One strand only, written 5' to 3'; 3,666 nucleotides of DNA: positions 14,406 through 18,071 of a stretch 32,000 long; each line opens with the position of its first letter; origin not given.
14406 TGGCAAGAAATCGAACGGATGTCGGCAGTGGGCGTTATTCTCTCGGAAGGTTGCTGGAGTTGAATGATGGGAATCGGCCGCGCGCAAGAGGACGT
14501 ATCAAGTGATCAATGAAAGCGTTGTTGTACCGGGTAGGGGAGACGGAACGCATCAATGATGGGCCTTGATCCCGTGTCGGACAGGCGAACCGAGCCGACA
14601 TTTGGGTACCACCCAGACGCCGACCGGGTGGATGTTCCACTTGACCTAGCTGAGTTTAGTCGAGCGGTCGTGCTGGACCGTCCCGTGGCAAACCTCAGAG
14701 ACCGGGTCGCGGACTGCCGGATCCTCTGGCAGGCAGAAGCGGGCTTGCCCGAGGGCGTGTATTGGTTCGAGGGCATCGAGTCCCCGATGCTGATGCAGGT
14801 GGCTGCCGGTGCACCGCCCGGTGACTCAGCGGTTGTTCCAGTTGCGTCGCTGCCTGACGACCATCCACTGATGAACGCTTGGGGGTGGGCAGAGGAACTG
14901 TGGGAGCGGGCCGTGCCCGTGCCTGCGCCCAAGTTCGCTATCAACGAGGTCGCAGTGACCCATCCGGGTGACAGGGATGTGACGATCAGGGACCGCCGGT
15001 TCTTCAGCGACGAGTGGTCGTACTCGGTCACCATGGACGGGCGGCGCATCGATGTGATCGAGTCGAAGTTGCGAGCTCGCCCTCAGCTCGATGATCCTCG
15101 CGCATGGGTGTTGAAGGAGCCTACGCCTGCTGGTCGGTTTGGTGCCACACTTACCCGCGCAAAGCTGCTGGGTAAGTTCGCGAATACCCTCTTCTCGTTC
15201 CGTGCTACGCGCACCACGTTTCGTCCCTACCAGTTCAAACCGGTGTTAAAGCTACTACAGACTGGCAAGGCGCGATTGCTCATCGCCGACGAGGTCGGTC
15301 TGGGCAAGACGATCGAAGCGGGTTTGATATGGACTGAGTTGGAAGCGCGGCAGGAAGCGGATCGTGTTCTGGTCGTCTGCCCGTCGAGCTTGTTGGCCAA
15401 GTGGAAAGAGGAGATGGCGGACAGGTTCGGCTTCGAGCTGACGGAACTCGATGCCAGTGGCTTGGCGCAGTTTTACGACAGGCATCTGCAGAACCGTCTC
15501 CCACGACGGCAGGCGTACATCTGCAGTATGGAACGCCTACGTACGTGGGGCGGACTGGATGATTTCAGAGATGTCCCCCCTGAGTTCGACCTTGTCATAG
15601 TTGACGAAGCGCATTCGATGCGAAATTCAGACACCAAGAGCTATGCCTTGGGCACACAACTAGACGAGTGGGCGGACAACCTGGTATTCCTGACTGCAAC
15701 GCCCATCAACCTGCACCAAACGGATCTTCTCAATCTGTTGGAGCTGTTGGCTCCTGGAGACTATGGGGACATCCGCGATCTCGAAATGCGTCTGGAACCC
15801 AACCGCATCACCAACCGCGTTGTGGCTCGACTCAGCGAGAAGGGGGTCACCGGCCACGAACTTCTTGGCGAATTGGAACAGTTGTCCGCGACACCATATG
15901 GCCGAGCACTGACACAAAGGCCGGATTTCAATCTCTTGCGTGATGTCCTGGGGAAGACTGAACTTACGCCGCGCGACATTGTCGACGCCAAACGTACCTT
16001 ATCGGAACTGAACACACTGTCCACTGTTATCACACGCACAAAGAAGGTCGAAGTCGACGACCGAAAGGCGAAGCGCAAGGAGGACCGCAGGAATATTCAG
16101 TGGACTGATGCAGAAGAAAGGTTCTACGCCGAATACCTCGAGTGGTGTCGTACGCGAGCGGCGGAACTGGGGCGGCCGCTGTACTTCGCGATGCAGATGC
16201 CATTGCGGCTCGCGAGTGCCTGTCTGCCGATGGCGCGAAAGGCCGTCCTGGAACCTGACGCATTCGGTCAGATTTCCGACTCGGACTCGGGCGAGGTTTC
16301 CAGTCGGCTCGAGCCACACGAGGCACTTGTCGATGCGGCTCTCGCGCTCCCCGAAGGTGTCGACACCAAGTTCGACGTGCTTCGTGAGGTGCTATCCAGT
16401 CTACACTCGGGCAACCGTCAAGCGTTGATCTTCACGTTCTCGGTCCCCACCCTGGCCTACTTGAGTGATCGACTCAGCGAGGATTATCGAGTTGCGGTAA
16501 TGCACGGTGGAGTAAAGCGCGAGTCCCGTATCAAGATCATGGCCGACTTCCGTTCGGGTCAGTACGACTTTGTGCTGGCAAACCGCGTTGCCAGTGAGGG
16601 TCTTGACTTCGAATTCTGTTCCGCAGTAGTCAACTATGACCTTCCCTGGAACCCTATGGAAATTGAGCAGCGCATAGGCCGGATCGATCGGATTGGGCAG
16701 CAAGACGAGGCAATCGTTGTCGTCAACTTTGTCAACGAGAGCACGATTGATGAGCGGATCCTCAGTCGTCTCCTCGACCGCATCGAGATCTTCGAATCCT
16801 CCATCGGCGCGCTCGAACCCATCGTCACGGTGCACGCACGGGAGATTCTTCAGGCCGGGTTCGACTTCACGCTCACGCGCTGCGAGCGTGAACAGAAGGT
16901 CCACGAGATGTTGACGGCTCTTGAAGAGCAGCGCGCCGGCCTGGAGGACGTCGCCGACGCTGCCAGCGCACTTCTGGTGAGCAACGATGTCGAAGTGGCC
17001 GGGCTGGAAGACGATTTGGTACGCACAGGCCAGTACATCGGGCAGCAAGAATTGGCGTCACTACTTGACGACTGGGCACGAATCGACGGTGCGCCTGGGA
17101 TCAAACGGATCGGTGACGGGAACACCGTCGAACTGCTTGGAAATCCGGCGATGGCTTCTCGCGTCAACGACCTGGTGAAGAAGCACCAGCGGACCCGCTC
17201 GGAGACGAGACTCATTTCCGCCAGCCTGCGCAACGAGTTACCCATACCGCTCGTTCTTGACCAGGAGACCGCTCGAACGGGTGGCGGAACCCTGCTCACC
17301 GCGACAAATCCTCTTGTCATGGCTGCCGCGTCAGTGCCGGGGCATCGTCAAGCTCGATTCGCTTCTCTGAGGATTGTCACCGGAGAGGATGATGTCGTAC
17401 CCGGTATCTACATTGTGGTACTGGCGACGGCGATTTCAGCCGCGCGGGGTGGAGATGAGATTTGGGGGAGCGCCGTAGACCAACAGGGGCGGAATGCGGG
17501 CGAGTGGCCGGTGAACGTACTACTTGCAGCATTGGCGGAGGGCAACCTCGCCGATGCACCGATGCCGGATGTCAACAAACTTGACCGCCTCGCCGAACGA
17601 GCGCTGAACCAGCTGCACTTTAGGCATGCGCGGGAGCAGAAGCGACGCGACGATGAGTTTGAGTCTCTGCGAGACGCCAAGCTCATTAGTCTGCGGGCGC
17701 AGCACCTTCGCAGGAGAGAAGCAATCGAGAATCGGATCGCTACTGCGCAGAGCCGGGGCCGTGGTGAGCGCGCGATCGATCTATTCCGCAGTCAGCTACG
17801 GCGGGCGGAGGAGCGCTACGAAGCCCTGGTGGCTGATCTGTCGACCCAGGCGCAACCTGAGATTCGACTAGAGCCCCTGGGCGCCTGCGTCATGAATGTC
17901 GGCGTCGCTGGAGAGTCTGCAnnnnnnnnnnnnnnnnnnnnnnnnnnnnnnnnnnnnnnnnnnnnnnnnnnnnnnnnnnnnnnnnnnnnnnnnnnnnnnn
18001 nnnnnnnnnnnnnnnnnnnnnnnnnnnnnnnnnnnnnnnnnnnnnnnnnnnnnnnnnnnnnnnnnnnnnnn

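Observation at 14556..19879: SNF2-family ATPase + HelD/UvrD-like SF1 helicase operon: candidate undescribed two-helicase defence module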

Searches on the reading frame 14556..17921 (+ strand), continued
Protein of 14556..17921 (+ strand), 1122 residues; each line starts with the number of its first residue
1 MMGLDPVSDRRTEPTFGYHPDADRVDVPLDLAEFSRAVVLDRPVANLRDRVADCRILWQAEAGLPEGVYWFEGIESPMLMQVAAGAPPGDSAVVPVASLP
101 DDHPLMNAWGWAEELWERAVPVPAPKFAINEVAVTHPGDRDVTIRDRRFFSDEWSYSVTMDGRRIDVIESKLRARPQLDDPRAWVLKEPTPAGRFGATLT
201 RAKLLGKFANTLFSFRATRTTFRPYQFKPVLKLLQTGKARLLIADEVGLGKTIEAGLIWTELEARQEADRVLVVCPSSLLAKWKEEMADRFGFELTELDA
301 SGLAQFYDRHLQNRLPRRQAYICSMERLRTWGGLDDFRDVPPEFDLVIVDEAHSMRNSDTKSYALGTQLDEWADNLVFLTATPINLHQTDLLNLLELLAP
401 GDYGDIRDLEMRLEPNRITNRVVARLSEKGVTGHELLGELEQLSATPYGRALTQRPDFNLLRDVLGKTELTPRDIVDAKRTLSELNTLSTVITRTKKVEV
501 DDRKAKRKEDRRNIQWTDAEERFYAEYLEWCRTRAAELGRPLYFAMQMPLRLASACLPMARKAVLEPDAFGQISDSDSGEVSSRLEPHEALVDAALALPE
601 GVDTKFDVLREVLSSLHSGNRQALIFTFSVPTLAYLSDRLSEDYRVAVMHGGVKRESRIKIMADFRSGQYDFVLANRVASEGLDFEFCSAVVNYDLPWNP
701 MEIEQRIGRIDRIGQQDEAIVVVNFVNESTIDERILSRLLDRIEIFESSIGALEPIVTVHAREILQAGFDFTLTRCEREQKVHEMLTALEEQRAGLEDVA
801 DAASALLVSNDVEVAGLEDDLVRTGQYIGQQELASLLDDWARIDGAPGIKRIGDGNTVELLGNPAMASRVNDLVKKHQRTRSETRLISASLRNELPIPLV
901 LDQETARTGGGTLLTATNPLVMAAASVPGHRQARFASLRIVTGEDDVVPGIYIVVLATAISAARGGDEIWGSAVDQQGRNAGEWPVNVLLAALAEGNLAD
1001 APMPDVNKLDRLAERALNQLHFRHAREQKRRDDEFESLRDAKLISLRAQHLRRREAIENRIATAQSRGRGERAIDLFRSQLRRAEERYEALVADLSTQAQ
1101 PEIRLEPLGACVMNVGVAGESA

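Call 45: fold_search(model_id=the predicted structure, library=pdb)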
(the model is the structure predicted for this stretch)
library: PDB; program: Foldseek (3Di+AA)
matches with E <= 10: 1175; with E <= 0.001: 619
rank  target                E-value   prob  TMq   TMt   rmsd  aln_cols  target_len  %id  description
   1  6bog_A                1.1e-30  1.00  0.28  0.31  21.0      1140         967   17  Crystal structure of RapA, a Swi2/Snf2 protein that recycles RNA polymerase during transcription (released 2017-12-13)
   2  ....                  3.3e-28  1.00  0.26  0.33  17.8       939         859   19  Crystal structure of an N-terminally truncated variant of Escherichia coli RapA (released 2024-07-03)
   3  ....                  7.2e-28  1.00  0.22  0.27  18.0       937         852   19  Crystal structure of N-terminally truncated Escherichia coli RapA in complex with MgADP (released 2024-07-03)
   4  8t0l_F                2.8e-27  1.00  0.23  0.25  21.4      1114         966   18  E. coli Sw2/Snf2 ATPase RapA bound to both ADP-AlF3 and reconstituted E. coli RNA polymerase post-termination complex  (released 2025-04-02)
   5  4s20_K                4.1e-20  1.00  0.27  0.30  20.5      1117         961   17  Structural basis for transcription reactivation by RapA (released 2015-02-04)
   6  9jnp_K                1.2e-15  1.00  0.20  0.42  11.8       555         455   19  Structure of isw1-nucleosome complex in ATP state (released 2025-04-09)
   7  9jo5_K                1.3e-15  1.00  0.23  0.36  12.8       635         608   18  Structure of isw1-nucleosome complex in ADP-B state (released 2025-04-09)
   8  7x3t_V                2.6e-15  1.00  0.22  0.28  12.9       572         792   19  Cryo-EM structure of ISW1a-dinucleosome (released 2023-09-20)
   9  9jnu_K                3.6e-15  1.00  0.21  0.40  11.8       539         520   19  Structure of isw1-nucleosome complex in ADP state (released 2025-04-09)
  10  9jnz_K                3.8e-15  1.00  0.21  0.38  11.5       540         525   20  Structure of isw1-nucleosome complex in Apo state (released 2025-04-09)
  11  1z63_A                7.1e-15  1.00  0.15  0.32  19.2       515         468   17  Sulfolobus solfataricus SWI2/SNF2 ATPase core in complex with dsDNA (released 2005-05-17)
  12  9lj2_N                7.9e-15  1.00  0.22  0.43  11.4       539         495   20  Structure of isw1-nucleosome double-bound complex in ADP-ADP+ state (released 2025-04-09)
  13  6ftx_W                7.9e-15  1.00  0.21  0.26  32.6       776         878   17  Structure of the chromatin remodelling enzyme Chd1 bound to a ubiquitinylated nucleosome (released 2018-08-08)
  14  8wh9_K                1.9e-14  1.00  0.21  0.41  11.3       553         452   21  Structure of DDM1-nucleosome complex in ADP-BeFx state (released 2024-04-17)
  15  8kcb_K                2.2e-14  1.00  0.21  0.40  13.2       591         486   17  Complex of DDM1-nucleosome(H2A) complex with DDM1 bound to SHL2 (released 2024-06-26)
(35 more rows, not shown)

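Call 46: search_solved_structures(query=A2, max_evalue=0.001, show_alignments=1)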
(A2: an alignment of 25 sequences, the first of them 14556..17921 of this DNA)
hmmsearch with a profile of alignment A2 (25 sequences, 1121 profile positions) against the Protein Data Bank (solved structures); distinct sequences matched with E-value up to 0.001: 235 (the best 60 are shown).
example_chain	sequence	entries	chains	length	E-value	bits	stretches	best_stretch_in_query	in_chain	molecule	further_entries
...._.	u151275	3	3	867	4.9e-42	146.8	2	207-435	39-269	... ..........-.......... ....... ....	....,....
6bog_A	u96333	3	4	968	6.8e-42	146.4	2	207-435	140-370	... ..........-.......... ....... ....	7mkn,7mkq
7m8e_F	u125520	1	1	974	6.9e-42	146.3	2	207-435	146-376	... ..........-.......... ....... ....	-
4s20_K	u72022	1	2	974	1.1e-41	145.6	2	207-435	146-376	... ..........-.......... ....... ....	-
8t0l_F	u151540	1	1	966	1.1e-40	142.4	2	212-435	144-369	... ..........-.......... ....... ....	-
6pwf_K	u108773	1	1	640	1.9e-23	85.3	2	604-747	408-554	chromatin remodeling factor ISWI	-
6fhs_G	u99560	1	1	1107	2.2e-22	81.7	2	603-745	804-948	Ino80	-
8oo7_G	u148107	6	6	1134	2.2e-22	81.7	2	603-745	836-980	Chromatin-remodeling ATPase Ino80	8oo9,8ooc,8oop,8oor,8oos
8atf_G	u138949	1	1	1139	2.3e-22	81.7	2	603-745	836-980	Ino80 ATPase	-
5jxr_A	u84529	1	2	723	5.1e-22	80.5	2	604-744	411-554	Chromatin-remodeling complex ATPase-like protein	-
6iro_L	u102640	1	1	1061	7.6e-22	80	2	603-743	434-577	ISWI chromatin-remodeling complex ATPase ISW1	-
6jyl_K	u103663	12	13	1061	7.6e-22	80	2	603-743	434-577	ISWI chromatin-remodeling complex ATPase ISW1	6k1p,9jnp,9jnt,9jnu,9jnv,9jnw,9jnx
7x3t_V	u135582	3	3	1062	7.7e-22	79.9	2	603-743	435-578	ISWI chromatin-remodeling complex ATPase ISW1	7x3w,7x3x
9lj2_K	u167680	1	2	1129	9.4e-22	79.7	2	603-743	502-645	ISWI chromatin-remodeling complex ATPase ISW1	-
6vzg_K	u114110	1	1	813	1.2e-20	76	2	600-748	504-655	Nuclear protein STH1/NPS1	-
7zi4_G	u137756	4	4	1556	1.1e-18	69.5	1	604-749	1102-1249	Chromatin-remodeling ATPase INO80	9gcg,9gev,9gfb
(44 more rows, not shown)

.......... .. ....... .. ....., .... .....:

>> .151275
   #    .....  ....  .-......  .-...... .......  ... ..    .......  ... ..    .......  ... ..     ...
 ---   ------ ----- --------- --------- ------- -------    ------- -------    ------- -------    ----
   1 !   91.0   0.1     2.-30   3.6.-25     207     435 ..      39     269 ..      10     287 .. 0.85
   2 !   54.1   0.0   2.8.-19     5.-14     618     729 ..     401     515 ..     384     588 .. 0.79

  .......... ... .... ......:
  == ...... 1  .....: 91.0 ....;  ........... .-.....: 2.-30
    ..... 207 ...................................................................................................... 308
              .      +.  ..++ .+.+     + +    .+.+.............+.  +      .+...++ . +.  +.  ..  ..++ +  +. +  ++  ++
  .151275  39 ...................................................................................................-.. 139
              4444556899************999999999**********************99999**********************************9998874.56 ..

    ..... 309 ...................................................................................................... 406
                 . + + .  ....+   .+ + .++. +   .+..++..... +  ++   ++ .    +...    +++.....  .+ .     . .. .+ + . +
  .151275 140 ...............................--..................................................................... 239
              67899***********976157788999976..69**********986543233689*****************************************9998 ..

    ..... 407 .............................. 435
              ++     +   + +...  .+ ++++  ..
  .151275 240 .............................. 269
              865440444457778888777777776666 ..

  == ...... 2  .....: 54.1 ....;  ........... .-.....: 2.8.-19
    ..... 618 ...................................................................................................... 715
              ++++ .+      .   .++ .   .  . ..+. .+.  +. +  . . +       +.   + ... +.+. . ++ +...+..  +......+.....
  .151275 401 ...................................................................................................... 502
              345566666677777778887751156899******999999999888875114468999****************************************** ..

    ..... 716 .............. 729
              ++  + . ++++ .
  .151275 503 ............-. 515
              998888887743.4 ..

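Call 58: find_encoding_contigs(protein=P0123, flank=10000, max_places=1)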
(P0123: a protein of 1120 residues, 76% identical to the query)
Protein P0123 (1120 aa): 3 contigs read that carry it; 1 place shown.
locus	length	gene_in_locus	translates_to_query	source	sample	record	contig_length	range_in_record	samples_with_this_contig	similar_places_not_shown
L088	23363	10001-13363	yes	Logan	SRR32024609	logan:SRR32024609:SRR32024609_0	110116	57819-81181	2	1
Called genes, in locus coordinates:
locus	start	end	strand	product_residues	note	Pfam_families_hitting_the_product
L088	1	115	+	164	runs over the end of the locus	-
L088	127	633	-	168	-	PF01661:Macro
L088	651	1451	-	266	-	-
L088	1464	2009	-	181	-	PF07553:Lipoprotein_Ltp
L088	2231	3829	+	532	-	PF13289:SIR2_2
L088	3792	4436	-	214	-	-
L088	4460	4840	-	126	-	-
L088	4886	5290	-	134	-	-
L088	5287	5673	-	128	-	-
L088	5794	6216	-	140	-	-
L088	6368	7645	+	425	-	-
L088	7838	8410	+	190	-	-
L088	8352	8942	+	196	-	PF20815:GIY_YIG_2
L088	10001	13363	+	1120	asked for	PF00176:SNF2-rel_dom, PF00270:DEAD (weak), PF04851:ResIII, PF00271:Helicase_C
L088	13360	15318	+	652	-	PF00580:UvrD-helicase (faint), PF13245:AAA_19, PF01443:Viral_helicase1 (faint), PF13361:UvrD_C (faint), PF13538:UvrD_C_2 (weak)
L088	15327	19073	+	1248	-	PF01443:Viral_helicase1 (faint), PF05970:PIF1 (weak), PF13245:AAA_19, PF13401:AAA_22 (weak), PF13604:AAA_30, PF13086:AAA_11, PF13538:UvrD_C_2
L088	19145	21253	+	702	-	PF00580:UvrD-helicase, PF13604:AAA_30 (faint), PF13401:AAA_22 (faint), PF13538:UvrD_C_2 (faint), PF13245:AAA_19 (weak), PF13361:UvrD_C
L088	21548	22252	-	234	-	PF13091:PLDc_2, PF00614:PLDc (weak)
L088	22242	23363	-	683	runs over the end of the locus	PF09369:MZB (weak)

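Call 59: find_encoding_contigs(protein=P0173, flank=10000, max_places=1)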
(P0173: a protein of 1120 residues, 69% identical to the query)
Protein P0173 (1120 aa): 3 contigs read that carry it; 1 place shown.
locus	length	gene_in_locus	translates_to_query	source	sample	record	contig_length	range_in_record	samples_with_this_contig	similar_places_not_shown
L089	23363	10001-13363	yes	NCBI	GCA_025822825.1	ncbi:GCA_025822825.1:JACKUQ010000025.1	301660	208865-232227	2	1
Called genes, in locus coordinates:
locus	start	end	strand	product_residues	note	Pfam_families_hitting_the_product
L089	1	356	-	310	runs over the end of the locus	PF14145:YrhK (faint)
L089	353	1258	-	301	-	PF00561:Abhydrolase_1, PF12146:Hydrolase_4, PF12697:Abhydrolase_6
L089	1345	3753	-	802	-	PF03706:LPG_synthase_TM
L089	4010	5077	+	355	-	PF23717:DUF7159, PF23715:DUF7157 (weak)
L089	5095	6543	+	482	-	PF07690:MFS_1, PF00854:PTR2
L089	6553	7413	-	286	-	PF13622:4HBT_3, PF20789:4HBT_3C, PF02551:Acyl_CoA_thio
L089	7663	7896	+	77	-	-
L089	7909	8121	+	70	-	-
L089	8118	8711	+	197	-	-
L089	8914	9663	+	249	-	-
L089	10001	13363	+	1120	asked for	PF00176:SNF2-rel_dom, PF00270:DEAD (weak), PF04851:ResIII, PF00271:Helicase_C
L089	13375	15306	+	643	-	PF00580:UvrD-helicase (faint), PF13245:AAA_19 (faint), PF13538:UvrD_C_2 (faint)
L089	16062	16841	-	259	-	PF19866:DUF6339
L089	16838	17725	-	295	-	-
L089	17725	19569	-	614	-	-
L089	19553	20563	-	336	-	PF14390:DUF4420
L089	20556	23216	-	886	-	PF10593:Z1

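Call 60: find_encoding_contigs(protein=P0219, flank=10000, max_places=1)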
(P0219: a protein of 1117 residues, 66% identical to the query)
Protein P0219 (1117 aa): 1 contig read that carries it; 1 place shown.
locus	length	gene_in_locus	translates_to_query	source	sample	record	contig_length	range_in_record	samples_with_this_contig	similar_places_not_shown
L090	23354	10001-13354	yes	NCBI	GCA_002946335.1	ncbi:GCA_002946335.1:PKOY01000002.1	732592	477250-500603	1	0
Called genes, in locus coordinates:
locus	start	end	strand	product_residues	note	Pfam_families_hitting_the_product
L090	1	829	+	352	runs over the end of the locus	PF00487:FA_desaturase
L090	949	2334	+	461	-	PF03007:WS_DGAT_cat, PF06974:WS_DGAT_C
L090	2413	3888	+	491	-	PF00069:Pkinase, PF07714:PK_Tyr_Ser-Thr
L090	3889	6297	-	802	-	PF00912:Transgly, PF00905:Transpeptidase, PF03793:PASTA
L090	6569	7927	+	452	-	PF00083:Sugar_tr, PF07690:MFS_1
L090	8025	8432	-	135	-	-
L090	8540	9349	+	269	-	PF06724:DUF1206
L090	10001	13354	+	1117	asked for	PF00176:SNF2-rel_dom, PF00270:DEAD (weak), PF04851:ResIII, PF00271:Helicase_C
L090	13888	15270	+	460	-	PF00580:UvrD-helicase (faint), PF13245:AAA_19, PF13604:AAA_30 (faint), PF01443:Viral_helicase1 (faint), PF13538:UvrD_C_2 (weak)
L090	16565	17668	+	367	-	-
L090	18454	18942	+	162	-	-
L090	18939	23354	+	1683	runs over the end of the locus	PF17854:FtsK_alpha (faint), PF01580:FtsK_SpoIIIE, PF01935:DUF87 (faint)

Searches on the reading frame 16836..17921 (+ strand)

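Call 79: search_protein_families(library=pfam, proteins=[window:16836-17921:+], max_evalue=10)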
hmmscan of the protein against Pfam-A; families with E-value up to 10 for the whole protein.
window:16836-17921:+ (362 aa): 1 family
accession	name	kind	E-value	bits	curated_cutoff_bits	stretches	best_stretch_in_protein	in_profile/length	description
PF00171.27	Aldedh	-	0.044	12.8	23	1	239-352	21-131/461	Aldehyde dehydrogenase family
